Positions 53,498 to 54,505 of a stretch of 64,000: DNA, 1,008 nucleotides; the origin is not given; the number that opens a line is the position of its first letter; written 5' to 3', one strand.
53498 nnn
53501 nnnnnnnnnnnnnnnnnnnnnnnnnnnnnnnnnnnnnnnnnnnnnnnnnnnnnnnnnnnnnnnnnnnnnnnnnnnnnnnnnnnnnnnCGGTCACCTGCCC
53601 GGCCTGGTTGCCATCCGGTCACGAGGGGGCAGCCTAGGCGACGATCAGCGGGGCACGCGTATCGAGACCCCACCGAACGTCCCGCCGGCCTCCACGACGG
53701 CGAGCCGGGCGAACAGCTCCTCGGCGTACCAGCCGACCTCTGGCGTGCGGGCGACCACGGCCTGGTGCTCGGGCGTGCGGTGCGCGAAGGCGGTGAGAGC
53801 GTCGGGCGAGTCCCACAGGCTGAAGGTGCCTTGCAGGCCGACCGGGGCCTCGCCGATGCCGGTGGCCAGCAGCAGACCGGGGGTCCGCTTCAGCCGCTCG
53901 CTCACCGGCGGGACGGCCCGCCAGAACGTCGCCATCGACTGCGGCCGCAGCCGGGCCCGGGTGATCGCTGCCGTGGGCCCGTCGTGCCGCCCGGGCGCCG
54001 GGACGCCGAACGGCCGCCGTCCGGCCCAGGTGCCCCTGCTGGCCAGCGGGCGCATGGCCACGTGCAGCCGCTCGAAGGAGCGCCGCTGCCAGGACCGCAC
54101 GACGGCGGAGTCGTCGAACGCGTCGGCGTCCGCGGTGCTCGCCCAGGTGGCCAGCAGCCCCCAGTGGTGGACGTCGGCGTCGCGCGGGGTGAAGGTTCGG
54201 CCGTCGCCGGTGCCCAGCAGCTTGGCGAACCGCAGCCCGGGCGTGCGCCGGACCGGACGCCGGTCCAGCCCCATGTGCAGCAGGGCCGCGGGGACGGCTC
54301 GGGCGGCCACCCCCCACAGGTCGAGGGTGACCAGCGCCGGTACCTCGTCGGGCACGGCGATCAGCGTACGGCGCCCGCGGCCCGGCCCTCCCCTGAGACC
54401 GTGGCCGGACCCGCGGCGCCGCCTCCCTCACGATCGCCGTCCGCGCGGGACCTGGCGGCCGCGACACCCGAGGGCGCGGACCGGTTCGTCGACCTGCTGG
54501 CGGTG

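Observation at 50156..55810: Carotenoid tailoring block predicts an oxygenated, glycosylated and possibly acylated carotenoid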

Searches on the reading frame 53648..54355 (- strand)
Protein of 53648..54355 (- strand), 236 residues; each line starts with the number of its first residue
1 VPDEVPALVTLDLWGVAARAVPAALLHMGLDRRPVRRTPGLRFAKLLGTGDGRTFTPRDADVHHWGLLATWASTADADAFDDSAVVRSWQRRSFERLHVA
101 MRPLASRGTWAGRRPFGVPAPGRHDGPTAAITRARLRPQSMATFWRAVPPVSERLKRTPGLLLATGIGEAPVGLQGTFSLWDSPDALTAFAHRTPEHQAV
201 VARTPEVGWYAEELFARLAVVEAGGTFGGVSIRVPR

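Call 7: search_protein_families(library=pfam, proteins=[window:53648-54355:-], max_evalue=0.01)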
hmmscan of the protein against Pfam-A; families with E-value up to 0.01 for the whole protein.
window:53648-54355:- (236 aa): 0 families

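Call 8: search_protein_families(library=ncbifam, proteins=[window:53648-54355:-], max_evalue=0.01)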
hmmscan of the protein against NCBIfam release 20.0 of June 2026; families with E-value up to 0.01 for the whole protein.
window:53648-54355:- (236 aa): 1 family
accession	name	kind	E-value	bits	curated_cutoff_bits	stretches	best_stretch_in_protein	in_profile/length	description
NF045923.1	SpheroidMoxCrtARhod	equivalog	1.5e-49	168.4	300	1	22-229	18-225/226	spheroidene monooxygenase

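Call 20: find_homologous_proteins(query=window:53648-54355:-, max_evalue=0.00001)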
Query window:53648-54355:- (236 aa): 5815 proteins with E <= 0.00001 among 8000 candidates; the best 120 are listed.
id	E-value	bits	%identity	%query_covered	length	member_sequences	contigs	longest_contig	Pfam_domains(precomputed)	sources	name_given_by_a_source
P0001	2.4e-146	504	96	100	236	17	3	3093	-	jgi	jgi:hypothetical protein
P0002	2.9e-129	448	85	100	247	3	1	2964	-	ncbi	-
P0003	4.4e-97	342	72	97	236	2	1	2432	-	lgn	-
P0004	2.5e-96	340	66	98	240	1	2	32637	-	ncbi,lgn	-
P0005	5.9e-95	335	69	98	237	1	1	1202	-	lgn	-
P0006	1.4e-94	334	68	97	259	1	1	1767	-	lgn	-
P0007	1.6e-94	334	69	95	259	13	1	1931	-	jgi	jgi:hypothetical protein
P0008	3.0e-94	333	67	97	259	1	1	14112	-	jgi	jgi:hypothetical protein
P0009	3.0e-94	333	70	97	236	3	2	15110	-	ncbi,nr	ncbi:MAG: monooxygenase [Actinomycetia bacterium]|nr:monooxygenase [Actinomycetes bacterium]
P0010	8.6e-94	332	66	99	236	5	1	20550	-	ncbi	-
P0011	8.8e-94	332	68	99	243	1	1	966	-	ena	-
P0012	1.3e-93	331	69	97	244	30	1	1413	-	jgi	jgi:hypothetical protein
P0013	1.5e-93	331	65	99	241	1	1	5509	-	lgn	-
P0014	2.2e-93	330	69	97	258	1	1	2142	-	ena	-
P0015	1.5e-92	328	68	97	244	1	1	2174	-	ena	-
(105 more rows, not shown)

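Call 22: find_related_loci(query=A1, collection=genome_contigs, flank=10000)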
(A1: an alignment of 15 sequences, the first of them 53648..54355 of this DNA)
Query A1 (236 aa) in genome_contigs; peptide patterns used: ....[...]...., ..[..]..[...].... (x = any residue, [..] = any of these).
600 stretches matched a pattern (row limit reached: there are more); 522 encode a relative of the query (tblastn E <= 1e-3); the best 80 are kept; 80 distinct loci.
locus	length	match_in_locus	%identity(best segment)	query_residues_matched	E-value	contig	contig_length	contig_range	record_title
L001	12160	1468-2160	66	4-234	1e-97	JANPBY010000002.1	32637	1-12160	MAG: Actinomycetes bacterium isolate VAR_78_metabat_60 VAR_78_k141_664349, whole genome shotgun sequence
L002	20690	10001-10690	67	6-235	9e-95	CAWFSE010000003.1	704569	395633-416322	MAG: uncultured Actinomycetota bacterium isolate MFD00905.bin.2.158 genome assembly, contig: contig_14924, whole genome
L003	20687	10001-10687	67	6-234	1e-94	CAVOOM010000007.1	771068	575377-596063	MAG: uncultured Actinomycetota bacterium isolate MFD00032.bin.2.210 genome assembly, contig: contig_34191, whole genome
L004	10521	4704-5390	68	4-232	4e-91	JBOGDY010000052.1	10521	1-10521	MAG: Actinomycetes bacterium isolate SD8021_metabat2.bin.4 NODE_229_length_10521_cov_3.438330, whole genome shotgun sequ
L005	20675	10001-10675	66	3-227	3e-89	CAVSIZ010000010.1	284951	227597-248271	MAG: uncultured Actinomycetota bacterium isolate MFD02360.bin.1.34 genome assembly, contig: contig_22257, whole genome s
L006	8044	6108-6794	66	5-231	2e-88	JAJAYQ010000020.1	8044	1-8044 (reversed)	MAG: Spirochaetaceae bacterium isolate CAN_BIN15 c_000000006615, whole genome shotgun sequence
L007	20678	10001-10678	66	4-229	2e-88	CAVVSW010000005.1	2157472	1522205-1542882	MAG: uncultured Actinomycetota bacterium isolate MFD02840.bin.2.80 genome assembly, contig: contig_4550, whole genome sh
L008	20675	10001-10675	64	5-229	4e-87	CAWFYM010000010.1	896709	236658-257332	MAG: uncultured Actinomycetota bacterium isolate MFD05442.bin.1.323 genome assembly, contig: contig_5621, whole genome s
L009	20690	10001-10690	68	3-229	3e-86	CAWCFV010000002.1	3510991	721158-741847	MAG: uncultured Actinomycetota bacterium isolate MFD01275.bin.1.13 genome assembly, contig: contig_4931, whole genome sh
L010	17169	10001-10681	63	5-231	2e-85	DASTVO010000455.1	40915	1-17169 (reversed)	MAG TPA_asm: Actinomycetes bacterium isolate SMAG_U2361 k141_1423540, whole genome shotgun sequence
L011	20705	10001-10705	61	3-232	4e-85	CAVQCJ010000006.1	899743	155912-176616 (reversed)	MAG: uncultured Actinomycetota bacterium isolate MFD02134.bin.2.237 genome assembly, contig: contig_6541, whole genome s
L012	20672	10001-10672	64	6-229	6e-85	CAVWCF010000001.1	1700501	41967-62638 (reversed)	MAG: uncultured Actinomycetota bacterium isolate MFD09779.bin.1.273 genome assembly, contig: contig_26854, whole genome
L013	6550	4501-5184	63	3-229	8e-85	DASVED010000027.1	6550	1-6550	MAG TPA_asm: Actinomycetes bacterium isolate SMAG_U2051 k141_405905, whole genome shotgun sequence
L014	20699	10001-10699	58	2-234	6e-84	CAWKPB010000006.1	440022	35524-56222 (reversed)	MAG: uncultured Actinomycetota bacterium isolate MFD09779.bin.1.202 genome assembly, contig: contig_58674, whole genome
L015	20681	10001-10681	64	3-229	2e-83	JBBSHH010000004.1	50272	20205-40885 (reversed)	MAG: Mycobacteriales bacterium isolate LS2_sbin.62 LS2_sbin.62_K_638198_L_50272_cov_26.7980, whole genome shotgun sequen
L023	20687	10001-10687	63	1-229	1e-81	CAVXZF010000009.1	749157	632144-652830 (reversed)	MAG: uncultured Actinomycetota bacterium isolate MFD02840.bin.1.26 genome assembly, contig: contig_27361, whole genome s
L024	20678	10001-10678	63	3-229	3e-81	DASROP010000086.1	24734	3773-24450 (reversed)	MAG TPA_asm: Actinomycetales bacterium isolate SMAG_U10271 k141_55973, whole genome shotgun sequence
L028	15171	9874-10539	66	8-229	1e-80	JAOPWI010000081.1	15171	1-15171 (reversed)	MAG: Frankiales bacterium isolate RYN_170 scaffold_1623388, whole genome shotgun sequence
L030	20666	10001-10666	62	8-229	1e-80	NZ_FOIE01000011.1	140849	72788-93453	Geodermatophilus poikilotrophus strain DSM 44209, whole genome shotgun sequence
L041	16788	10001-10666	63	8-229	2e-78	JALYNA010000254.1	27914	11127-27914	MAG: Actinomycetota bacterium isolate ATA bin25 SD1493-95_k127_382771, whole genome shotgun sequence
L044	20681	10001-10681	58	3-229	3e-78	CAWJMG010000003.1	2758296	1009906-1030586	MAG: uncultured Actinomycetes bacterium isolate MFD02832.bin.1.159 genome assembly, contig: contig_7793, whole genome sh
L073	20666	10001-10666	61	9-229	1e-75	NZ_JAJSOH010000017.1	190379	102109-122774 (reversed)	Kineosporia rhizophila strain JCM 9960 17, whole genome shotgun sequence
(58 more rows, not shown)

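Call 34: find_encoding_contigs(protein=P0001, flank=5000, max_places=6)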
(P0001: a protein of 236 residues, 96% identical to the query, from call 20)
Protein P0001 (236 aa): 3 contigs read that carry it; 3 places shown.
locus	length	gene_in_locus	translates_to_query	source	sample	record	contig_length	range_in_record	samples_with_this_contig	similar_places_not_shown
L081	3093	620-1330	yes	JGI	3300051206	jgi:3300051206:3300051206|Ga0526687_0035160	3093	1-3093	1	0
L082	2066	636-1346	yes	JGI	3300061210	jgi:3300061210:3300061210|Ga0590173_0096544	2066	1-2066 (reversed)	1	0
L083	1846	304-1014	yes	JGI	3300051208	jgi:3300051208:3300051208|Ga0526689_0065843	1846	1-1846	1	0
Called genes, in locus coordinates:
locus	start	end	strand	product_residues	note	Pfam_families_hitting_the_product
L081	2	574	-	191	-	?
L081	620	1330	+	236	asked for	-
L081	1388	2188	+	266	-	PF04240:Caroten_synth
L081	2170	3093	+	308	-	?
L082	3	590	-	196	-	?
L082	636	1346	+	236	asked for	-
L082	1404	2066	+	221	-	?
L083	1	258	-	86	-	?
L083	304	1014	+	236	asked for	-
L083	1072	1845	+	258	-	?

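Call 35: find_encoding_contigs(protein=P0002, flank=5000, max_places=4)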
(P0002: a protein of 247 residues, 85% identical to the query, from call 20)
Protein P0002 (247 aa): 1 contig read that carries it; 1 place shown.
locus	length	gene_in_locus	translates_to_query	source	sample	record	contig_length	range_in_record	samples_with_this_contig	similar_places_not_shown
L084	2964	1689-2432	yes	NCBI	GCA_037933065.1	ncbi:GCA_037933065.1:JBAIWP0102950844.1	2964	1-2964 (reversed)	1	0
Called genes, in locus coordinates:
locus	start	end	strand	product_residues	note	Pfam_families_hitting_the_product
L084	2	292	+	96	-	?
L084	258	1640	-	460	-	PF01757:Acyl_transf_3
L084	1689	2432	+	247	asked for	-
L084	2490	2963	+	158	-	?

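Call 44: search_protein_families(library=pfam, proteins=[L009:7443-8093:-, L009:8093-8866:-, L009:8967-9776:-, L030:8470-9279:-, L073:8872-9882:-, L041:8979-9902:-, L028:8937-9638:-, L044:7687-9093:-, L024:8791-9984:+, L023:9377-9949:+], max_evalue=0.001)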
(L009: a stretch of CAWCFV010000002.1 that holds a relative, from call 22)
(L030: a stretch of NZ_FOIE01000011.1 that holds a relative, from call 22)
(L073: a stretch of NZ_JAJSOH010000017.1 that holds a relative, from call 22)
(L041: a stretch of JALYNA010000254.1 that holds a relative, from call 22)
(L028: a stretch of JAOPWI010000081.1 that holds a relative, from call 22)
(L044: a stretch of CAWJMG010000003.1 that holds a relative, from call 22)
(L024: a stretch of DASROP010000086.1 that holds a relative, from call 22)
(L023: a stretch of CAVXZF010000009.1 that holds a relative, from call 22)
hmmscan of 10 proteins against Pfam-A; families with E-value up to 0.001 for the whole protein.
L009:7443-8093:- (217 aa): 2 families
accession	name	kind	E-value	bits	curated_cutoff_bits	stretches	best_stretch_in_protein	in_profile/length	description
PF03009.23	GDPD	-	1.3e-08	35.7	23.6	0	131-208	163-243/244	Glycerophosphoryl diester phosphodiesterase family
PF13653.12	GDPD_2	-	0.00026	21.8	27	0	180-207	2-29/30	Glycerophosphoryl diester phosphodiesterase family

L009:8093-8866:- (258 aa): 2 families
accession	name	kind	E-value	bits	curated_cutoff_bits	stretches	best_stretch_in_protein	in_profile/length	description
PF14378.12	PAP2_3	-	3.6e-49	167.6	27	1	42-221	2-190/190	PAP2 superfamily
PF01569.27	PAP2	-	0.0005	20.3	27.2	1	125-225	28-124/130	PAP2 superfamily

L009:8967-9776:- (270 aa): 1 family
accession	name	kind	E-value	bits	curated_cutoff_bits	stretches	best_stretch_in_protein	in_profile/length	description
PF03706.18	LPG_synthase_TM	-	1.8e-12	47.8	33.4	1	32-256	42-302/302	Lysylphosphatidylglycerol synthase TM region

L030:8470-9279:- (270 aa): 1 family
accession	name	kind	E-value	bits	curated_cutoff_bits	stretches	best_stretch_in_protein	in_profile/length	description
PF01226.23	Form_Nir_trans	-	3.3e-38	131.9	34.6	1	23-252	2-237/240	Formate/nitrite transporter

L073:8872-9882:- (337 aa): 2 families
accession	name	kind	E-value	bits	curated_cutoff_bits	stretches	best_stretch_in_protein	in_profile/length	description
PF13378.12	MR_MLE_C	-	3.8e-39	135.1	29.4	1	86-291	4-209/219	Enolase C-terminal domain-like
PF18374.6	Enolase_like_N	-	1.2e-24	85.9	25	1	12-61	2-51/52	Enolase N-terminal domain-like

L041:8979-9902:- (308 aa): 1 family
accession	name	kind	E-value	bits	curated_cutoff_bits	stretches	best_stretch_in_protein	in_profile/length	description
PF01226.23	Form_Nir_trans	-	1.3e-38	133.1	34.6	1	37-269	2-239/240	Formate/nitrite transporter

L028:8937-9638:- (234 aa): 1 family
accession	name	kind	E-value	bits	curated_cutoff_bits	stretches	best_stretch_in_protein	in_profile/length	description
PF01507.26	PAPS_reduct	-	1.4e-42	146.1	22.5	1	43-209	3-174/175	Phosphoadenosine phosphosulfate reductase domain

L044:7687-9093:- (469 aa): 1 family
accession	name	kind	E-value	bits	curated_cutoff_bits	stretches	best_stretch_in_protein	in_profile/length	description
PF07690.21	MFS_1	-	1.7e-43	149.3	33.4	1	2-369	26-346/347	Major Facilitator Superfamily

L024:8791-9984:+ (398 aa): 1 family
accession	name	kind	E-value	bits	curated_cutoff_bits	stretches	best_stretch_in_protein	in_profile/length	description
PF06224.18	AlkZ-like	-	2.4e-78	264.5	25.9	1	64-384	1-329/329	DNA glycosylase AlkZ-like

L023:9377-9949:+ (191 aa): 1 family
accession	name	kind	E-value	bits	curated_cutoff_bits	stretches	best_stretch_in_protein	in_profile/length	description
PF00583.31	Acetyltransf_1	-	7.3e-07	29.9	20.7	1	47-140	18-97/116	Acetyltransferase (GNAT) family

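Call 45: predict_structure(alignment_id=A1)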
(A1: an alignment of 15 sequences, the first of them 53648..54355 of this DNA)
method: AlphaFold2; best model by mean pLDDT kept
length: 236 residues; sequences in the alignment: 15
mean_pLDDT: 89.6   pTM: 0.88
mean pLDDT of the five models: 89.6, 84.3, 83.7, 80.9, 80.2
residues with pLDDT >= 90: 146; 70-90: 85; 50-70: 3; < 50: 2
segments of 3 or more residues with pLDDT < 50: none
pLDDT, mean of each block of 10 residues (from residue 1): 82 95 89 93 93 80 93 96 93 96 94 92 91 86 78 88 91 82 95 87 79 93 95 90
secondary structure, 60 per line:
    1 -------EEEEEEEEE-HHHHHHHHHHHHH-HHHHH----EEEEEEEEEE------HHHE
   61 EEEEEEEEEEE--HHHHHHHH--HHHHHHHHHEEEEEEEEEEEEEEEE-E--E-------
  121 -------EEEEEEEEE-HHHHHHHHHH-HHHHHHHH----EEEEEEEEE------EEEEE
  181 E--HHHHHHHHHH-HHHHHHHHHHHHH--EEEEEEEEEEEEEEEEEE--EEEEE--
elements in order: E8-16 H18-30 H32-36 E41-50 E60-71 H74-81 H84-92 E93-108 E128-136 H138-147 H149-156 E161-169 E176-181 H184-193 H195-207 E210-227 E230-234

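Call 47: fold_search(model_id=the predicted structure, library=pdb)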
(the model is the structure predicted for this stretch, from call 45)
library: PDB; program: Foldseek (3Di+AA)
matches with E <= 10: 1277; with E <= 0.001: 57
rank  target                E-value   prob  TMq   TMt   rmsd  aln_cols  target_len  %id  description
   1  5f9p_A                2.1e-11  1.00  0.35  0.34  17.4       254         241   15  Crystal structure study of anthrone oxidase-like protein (released 2016-12-14)
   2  5f9p_B                3.4e-11  1.00  0.36  0.36  17.3       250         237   14  Crystal structure study of anthrone oxidase-like protein (released 2016-12-14)
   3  3mcs_A                8.4e-11  1.00  0.42  0.45  15.9       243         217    9  Crystal structure of Putative monooxygenase (FN1347) from FUSOBACTERIUM NUCLEATUM SUBSP. NUCLEATUM ATCC 25586 at 2.55  (released 2010-05-19)
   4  3mcs_B                9.5e-11  1.00  0.42  0.45  15.9       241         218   10  Crystal structure of Putative monooxygenase (FN1347) from FUSOBACTERIUM NUCLEATUM SUBSP. NUCLEATUM ATCC 25586 at 2.55  (released 2010-05-19)
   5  3f44                  6.8e-10  1.00  0.39  0.43  16.1       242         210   12  Crystal structure of putative monooxygenase (YP_193413.1) from Lactobacillus acidophilus NCFM at 1.55 A resolution (released 2008-11-18)
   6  9kdp_C                2.4e-09  1.00  0.34  0.35  17.4       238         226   16  Crystal structure of monooxygenase PenE (released 2025-07-09)
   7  9kdp_D                2.4e-09  1.00  0.33  0.35  17.0       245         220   17  Crystal structure of monooxygenase PenE (released 2025-07-09)
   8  9kdp_B                5.2e-09  1.00  0.37  0.36  17.3       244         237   16  Crystal structure of monooxygenase PenE (released 2025-07-09)
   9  9kdp_A                6.2e-09  1.00  0.36  0.36  17.2       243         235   16  Crystal structure of monooxygenase PenE (released 2025-07-09)
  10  3a15_A                1.4e-08  1.00  0.58  0.42   5.7       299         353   12  Crystal Structure of Substrate-Free Form of Aldoxime Dehydratase (OxdRE) (released 2009-09-08)
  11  3w08_A                3.1e-08  1.00  0.58  0.42   8.5       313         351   12  Crystal structure of aldoxime dehydratase (released 2013-02-20)
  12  3a17_C                5.1e-08  1.00  0.60  0.43   6.9       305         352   14  Crystal Structure of Aldoxime Dehydratase (OxdRE) in Complex with Butyraldoxime (Co-crystal) (released 2009-09-08)
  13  3a15_B                5.1e-08  1.00  0.58  0.42   5.7       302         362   12  Crystal Structure of Substrate-Free Form of Aldoxime Dehydratase (OxdRE) (released 2009-09-08)
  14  3a17_A                6.8e-08  1.00  0.62  0.45   6.8       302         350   13  Crystal Structure of Aldoxime Dehydratase (OxdRE) in Complex with Butyraldoxime (Co-crystal) (released 2009-09-08)
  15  3bxv                  6.8e-08  1.00  0.32  0.26  17.0       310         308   14  Crystal structure studies on sulfur oxygenase reductase from Acidianus tengchongensis (released 2009-01-20)
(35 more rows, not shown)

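Call 57: search_protein_families(library=pfam, proteins=[L084:261-1640:-, L008:8564-9916:-], max_evalue=0.001)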
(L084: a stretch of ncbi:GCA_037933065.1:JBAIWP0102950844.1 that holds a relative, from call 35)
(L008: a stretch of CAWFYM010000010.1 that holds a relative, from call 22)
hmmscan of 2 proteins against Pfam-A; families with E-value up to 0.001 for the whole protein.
L084:261-1640:- (460 aa): 1 family
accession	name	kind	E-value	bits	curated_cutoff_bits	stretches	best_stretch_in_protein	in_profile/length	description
PF01757.29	Acyl_transf_3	-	1e-21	77.8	31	1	16-362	2-320/326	Acyltransferase domain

L008:8564-9916:- (451 aa): 1 family
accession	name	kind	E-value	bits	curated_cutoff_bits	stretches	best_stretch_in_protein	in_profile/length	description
PF01757.29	Acyl_transf_3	-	1.3e-18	67.6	31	1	20-361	2-320/326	Acyltransferase domain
